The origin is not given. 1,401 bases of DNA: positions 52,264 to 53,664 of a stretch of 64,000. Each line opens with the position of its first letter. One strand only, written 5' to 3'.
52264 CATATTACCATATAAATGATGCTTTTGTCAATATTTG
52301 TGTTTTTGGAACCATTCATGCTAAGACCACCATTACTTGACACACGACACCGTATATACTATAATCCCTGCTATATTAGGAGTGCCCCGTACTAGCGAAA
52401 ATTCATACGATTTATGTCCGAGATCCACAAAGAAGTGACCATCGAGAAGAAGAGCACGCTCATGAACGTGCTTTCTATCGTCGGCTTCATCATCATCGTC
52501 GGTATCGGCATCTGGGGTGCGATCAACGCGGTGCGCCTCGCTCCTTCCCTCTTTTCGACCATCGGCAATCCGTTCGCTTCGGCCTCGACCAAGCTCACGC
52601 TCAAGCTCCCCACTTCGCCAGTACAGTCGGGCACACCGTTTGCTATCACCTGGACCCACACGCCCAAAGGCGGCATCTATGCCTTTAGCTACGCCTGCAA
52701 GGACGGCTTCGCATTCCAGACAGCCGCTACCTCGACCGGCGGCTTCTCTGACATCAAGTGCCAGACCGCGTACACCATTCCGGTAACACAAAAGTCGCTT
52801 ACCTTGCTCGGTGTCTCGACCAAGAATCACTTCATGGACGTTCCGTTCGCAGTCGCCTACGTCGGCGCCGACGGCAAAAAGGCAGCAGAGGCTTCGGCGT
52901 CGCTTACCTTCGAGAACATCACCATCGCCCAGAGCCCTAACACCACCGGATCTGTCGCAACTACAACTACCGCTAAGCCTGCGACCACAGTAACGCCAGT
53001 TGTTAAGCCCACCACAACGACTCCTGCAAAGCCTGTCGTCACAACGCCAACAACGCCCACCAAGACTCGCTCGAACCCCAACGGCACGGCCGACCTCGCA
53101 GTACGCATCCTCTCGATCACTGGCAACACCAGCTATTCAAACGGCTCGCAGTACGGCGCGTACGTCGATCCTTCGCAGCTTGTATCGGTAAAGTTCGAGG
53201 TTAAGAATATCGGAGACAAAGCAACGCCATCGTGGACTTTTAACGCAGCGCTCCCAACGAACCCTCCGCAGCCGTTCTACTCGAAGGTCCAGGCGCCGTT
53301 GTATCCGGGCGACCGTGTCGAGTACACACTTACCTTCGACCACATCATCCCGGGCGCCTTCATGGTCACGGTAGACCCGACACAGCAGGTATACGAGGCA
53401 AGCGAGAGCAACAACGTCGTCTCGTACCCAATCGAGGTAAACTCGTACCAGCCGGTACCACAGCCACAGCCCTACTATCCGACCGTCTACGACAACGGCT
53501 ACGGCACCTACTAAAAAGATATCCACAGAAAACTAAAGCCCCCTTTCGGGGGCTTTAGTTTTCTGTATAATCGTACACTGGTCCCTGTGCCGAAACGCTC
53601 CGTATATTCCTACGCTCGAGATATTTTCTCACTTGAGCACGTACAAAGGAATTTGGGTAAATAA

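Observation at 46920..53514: Surface-protein island built from a shared Cys-bracketed domain of about 75 aa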

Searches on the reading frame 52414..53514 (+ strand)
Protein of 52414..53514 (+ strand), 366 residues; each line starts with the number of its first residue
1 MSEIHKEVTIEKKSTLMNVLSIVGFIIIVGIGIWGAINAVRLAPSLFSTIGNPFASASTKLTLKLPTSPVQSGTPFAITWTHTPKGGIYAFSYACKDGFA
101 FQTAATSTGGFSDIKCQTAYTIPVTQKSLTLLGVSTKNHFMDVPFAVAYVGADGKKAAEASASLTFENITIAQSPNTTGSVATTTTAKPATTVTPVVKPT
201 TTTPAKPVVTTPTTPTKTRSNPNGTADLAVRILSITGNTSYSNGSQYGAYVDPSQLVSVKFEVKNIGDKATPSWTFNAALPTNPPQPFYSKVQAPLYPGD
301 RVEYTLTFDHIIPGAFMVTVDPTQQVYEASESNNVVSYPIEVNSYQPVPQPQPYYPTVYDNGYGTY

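Call 4: search_protein_families(library=pfam, proteins=[window:52414-53514:+], max_evalue=1)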
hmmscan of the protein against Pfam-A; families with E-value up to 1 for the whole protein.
window:52414-53514:+ (366 aa): 1 family
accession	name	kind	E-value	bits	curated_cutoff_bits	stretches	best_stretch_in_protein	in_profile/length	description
PF07705.17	CARDB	-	4.2e-05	24.1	22.7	1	252-337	16-100/101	CARDB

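Call 5: search_protein_families(library=ncbifam, proteins=[window:52414-53514:+], max_evalue=1)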
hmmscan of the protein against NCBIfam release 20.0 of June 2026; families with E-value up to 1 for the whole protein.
window:52414-53514:+ (366 aa): 1 family
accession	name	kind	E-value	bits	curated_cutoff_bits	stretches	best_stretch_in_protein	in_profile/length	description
NF052324.1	PorU_rel_Nterm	equivalog_domain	0.0029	15.8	450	1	251-334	791-879/879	putative type IX secretion system sortase PorU2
